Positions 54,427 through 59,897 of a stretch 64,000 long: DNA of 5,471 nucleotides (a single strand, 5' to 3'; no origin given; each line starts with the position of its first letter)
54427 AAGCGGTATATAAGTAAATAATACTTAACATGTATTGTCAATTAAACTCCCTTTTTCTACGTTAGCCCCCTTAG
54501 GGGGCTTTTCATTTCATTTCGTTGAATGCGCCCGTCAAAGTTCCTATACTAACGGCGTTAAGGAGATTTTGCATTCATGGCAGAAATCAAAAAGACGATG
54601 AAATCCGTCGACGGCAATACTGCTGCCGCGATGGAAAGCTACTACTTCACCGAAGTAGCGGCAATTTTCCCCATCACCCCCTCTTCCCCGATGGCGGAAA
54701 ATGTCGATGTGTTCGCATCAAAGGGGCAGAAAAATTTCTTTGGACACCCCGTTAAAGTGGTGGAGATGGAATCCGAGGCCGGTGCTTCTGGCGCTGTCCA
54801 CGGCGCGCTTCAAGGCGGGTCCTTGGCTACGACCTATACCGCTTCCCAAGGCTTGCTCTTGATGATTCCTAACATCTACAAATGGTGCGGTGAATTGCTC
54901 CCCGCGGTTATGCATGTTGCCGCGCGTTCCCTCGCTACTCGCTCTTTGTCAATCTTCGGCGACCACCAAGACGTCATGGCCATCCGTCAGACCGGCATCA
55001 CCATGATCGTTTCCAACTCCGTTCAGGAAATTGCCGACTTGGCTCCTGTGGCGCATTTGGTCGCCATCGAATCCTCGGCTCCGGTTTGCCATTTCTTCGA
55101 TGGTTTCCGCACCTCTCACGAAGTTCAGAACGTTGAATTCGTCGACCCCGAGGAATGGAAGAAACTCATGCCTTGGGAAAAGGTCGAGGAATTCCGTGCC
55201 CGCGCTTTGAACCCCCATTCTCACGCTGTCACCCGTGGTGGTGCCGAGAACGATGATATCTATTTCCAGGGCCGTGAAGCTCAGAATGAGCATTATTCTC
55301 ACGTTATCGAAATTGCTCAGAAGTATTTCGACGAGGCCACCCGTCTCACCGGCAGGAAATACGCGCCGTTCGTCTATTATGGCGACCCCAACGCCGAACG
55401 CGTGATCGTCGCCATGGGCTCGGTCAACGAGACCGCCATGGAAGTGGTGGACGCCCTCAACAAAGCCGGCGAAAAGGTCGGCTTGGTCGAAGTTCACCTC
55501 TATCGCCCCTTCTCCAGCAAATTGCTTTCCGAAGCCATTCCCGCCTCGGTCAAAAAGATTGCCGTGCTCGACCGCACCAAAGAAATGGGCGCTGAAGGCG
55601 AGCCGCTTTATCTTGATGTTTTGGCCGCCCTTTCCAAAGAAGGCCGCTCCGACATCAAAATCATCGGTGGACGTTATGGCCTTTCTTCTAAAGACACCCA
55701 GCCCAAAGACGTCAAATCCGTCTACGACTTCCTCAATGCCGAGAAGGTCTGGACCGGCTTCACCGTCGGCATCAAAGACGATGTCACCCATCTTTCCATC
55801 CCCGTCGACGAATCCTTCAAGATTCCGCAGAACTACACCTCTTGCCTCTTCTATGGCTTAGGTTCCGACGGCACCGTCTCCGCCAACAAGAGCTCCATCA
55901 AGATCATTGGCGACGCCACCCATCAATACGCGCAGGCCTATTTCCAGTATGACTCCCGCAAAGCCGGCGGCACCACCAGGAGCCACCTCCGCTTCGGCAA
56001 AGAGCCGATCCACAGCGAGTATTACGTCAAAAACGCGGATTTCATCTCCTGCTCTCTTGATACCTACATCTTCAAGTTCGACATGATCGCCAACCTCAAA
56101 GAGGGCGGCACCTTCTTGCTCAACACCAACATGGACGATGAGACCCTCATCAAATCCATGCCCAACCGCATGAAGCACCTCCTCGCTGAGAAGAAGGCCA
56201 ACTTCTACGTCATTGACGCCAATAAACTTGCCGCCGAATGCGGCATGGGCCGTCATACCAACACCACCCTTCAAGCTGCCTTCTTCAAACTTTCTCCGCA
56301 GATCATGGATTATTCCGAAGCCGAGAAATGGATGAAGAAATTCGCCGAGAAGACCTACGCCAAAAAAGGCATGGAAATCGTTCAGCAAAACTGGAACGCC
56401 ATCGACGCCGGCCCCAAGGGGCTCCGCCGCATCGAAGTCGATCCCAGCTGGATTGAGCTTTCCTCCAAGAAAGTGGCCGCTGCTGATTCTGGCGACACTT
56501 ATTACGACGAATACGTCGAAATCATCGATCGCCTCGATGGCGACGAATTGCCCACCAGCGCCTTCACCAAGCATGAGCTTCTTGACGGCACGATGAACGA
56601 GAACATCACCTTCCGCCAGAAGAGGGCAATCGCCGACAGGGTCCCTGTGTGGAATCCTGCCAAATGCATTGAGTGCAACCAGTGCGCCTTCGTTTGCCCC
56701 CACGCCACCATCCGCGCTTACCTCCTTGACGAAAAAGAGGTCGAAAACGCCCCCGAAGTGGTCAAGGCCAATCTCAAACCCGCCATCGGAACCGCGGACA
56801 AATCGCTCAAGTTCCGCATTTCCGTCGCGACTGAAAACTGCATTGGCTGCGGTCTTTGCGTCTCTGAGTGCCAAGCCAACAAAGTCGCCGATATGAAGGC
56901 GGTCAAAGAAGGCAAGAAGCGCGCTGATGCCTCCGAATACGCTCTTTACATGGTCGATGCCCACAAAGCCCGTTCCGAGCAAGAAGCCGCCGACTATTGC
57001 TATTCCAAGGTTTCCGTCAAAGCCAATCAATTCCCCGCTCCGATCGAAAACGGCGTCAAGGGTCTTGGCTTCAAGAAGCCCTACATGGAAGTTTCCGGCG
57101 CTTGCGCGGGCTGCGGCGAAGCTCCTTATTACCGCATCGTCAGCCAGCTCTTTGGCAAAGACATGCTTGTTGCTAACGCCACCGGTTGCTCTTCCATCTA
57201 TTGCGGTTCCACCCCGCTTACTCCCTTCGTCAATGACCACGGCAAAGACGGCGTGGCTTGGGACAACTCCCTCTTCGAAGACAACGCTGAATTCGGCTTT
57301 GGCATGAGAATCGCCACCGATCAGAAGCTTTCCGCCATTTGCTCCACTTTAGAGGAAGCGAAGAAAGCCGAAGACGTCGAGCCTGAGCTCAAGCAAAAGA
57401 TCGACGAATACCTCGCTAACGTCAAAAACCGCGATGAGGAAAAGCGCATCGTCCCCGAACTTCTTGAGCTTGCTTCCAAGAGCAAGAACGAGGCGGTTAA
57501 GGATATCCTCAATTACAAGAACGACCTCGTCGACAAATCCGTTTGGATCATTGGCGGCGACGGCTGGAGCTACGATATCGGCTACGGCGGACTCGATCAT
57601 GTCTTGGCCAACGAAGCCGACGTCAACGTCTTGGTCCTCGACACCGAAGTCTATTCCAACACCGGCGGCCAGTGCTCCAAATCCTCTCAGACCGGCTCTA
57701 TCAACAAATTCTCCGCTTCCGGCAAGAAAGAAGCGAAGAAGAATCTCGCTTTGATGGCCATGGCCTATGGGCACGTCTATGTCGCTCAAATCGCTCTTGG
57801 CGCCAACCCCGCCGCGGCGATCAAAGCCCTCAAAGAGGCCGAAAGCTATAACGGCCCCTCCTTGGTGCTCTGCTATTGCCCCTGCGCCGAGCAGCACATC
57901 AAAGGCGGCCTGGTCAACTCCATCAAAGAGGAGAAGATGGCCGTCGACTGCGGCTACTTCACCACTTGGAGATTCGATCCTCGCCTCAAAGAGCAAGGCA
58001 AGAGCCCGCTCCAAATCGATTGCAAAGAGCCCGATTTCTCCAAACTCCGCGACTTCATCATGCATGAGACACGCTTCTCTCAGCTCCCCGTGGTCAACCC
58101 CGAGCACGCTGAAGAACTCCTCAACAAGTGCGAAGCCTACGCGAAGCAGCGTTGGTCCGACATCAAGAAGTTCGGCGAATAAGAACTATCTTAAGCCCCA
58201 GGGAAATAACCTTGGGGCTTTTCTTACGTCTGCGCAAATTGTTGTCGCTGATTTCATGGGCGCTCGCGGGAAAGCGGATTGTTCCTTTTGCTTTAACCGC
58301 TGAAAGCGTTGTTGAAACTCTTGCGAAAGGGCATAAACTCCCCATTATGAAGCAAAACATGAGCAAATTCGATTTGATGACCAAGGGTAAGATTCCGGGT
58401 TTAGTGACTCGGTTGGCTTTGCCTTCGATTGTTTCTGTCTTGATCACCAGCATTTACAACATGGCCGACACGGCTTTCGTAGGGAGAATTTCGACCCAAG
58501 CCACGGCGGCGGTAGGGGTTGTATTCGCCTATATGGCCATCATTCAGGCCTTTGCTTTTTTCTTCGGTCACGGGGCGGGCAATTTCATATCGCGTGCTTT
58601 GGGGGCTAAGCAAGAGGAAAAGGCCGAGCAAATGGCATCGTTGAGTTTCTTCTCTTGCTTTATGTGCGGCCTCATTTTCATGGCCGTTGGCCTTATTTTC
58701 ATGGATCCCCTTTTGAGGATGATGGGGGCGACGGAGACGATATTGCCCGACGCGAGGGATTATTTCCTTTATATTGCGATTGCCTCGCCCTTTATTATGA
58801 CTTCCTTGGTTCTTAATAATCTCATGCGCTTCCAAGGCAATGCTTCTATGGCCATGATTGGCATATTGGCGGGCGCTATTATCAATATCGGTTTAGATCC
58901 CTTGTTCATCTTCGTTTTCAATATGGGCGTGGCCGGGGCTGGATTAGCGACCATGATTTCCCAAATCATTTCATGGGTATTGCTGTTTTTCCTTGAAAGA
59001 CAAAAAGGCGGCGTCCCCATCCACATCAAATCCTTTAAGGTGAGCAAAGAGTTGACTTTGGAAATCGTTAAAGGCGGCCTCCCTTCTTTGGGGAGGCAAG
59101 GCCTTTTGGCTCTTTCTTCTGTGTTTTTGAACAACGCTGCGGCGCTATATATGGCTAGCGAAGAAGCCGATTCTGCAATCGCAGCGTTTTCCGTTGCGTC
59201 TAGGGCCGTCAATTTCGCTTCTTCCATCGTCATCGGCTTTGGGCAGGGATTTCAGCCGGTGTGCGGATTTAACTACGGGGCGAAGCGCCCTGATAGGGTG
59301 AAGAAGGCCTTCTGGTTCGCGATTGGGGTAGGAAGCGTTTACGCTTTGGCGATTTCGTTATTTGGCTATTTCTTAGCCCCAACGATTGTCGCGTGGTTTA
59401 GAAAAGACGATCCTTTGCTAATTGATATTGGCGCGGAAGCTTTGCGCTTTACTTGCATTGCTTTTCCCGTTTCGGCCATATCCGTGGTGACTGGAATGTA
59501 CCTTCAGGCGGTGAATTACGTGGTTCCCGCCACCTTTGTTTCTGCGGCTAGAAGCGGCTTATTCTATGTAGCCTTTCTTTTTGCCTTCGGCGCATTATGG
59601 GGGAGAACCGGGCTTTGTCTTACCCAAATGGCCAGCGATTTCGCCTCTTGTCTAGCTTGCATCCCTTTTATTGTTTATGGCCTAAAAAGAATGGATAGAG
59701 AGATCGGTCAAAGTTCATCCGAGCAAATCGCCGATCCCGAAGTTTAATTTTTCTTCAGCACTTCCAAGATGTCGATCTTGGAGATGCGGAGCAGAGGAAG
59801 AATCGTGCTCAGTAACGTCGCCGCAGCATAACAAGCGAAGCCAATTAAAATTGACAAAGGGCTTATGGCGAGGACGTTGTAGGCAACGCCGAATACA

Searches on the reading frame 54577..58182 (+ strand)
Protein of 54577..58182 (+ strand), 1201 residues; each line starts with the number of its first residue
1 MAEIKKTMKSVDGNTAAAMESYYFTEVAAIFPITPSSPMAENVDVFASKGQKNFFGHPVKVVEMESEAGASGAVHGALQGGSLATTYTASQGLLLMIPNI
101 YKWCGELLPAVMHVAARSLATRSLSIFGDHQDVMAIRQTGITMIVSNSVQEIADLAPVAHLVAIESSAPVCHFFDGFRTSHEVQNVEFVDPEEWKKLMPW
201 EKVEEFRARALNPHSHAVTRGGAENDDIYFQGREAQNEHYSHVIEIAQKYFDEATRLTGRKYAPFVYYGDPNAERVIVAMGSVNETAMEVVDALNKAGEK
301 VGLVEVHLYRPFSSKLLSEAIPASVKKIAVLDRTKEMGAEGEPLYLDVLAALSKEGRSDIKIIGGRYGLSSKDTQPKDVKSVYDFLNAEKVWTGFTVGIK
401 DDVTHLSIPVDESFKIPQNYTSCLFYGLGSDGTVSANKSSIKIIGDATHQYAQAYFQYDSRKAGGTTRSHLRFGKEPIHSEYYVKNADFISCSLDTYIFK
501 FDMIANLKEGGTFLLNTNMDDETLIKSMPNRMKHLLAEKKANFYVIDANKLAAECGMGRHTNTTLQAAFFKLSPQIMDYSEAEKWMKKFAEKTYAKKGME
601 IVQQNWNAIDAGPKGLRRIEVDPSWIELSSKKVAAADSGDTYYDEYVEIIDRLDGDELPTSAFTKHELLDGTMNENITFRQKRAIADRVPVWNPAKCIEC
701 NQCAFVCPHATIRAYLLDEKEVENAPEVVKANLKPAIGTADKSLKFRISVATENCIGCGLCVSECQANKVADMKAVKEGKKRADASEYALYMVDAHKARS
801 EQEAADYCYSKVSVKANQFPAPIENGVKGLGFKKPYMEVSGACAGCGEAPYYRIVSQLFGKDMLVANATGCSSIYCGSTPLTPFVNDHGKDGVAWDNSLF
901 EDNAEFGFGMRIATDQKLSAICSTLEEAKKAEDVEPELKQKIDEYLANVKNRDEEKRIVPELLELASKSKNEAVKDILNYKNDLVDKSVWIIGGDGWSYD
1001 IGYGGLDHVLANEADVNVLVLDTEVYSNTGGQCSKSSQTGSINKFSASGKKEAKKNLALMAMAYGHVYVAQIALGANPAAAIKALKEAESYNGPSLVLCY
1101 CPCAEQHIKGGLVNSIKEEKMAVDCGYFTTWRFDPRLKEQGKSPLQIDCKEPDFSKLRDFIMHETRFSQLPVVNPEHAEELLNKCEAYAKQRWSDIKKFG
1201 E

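Call 76: search_protein_families(library=pfam, proteins=[window:54577-58182:+], max_evalue=0.00001)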
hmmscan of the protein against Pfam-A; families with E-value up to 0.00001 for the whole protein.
window:54577-58182:+ (1201 aa): 11 families
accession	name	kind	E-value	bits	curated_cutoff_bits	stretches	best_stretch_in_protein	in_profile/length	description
PF01855.24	POR_N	-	2.3e-72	243.9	27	1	26-251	9-230/231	Pyruvate flavodoxin/ferredoxin oxidoreductase, thiamine diP-bdg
PF01558.24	POR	-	2.9e-29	102.9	27.4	1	429-612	1-171/173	Pyruvate ferredoxin/flavodoxin oxidoreductase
PF17147.9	PFOR_II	-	1.4e-17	64.3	27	1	273-366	1-92/102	Pyruvate:ferredoxin oxidoreductase core domain II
PF02775.26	TPP_enzyme_C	-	1.2e-10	41.8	21.9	1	986-1097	46-149/151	Thiamine pyrophosphate enzyme, C-terminal TPP binding domain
PF14697.11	Fer4_21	-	1.1e-07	32.3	35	0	694-722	5-33/59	4Fe-4S dicluster domain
PF00037.32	Fer4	-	3e-07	30.4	21.1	0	690-712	1-23/24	4Fe-4S binding domain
PF12838.12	Fer4_7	-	7.5e-07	30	27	1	696-767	1-50/52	4Fe-4S dicluster domain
PF13237.11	Fer4_10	-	9e-07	29.2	25.5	1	692-765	4-52/53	4Fe-4S dicluster domain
PF12837.12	Fer4_6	-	1.3e-06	28.5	25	0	689-710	1-22/24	4Fe-4S binding domain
PF12797.12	Fer4_2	-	1.3e-06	28.4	24.5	0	749-766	4-21/22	4Fe-4S binding domain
PF13484.11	Fer4_16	-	2.2e-06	28.8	30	1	696-768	1-66/66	4Fe-4S double cluster binding domain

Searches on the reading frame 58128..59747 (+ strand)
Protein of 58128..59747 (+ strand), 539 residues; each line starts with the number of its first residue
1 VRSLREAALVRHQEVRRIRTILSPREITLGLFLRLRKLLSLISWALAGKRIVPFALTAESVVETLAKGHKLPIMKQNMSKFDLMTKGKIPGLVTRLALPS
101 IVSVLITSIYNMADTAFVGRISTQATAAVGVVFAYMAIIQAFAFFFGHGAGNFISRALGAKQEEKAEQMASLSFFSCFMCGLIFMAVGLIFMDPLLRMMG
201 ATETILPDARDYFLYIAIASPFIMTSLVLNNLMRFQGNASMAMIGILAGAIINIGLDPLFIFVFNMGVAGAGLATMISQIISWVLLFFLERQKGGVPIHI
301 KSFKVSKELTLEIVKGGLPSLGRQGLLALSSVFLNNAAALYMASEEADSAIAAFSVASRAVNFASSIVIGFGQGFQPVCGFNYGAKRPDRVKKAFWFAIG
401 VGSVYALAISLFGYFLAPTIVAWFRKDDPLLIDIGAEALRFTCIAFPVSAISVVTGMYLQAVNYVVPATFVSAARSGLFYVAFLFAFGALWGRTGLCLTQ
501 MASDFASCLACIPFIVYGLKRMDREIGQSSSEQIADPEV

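Call 76: search_protein_families(library=pfam, proteins=[window:58128-59747:+], max_evalue=0.00001)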
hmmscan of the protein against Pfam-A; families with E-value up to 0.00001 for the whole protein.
window:58128-59747:+ (539 aa): 1 family
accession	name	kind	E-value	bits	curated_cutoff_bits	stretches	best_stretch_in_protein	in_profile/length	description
PF01554.23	MatE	-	3.5e-46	157.3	24.9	2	99-259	1-161/161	MatE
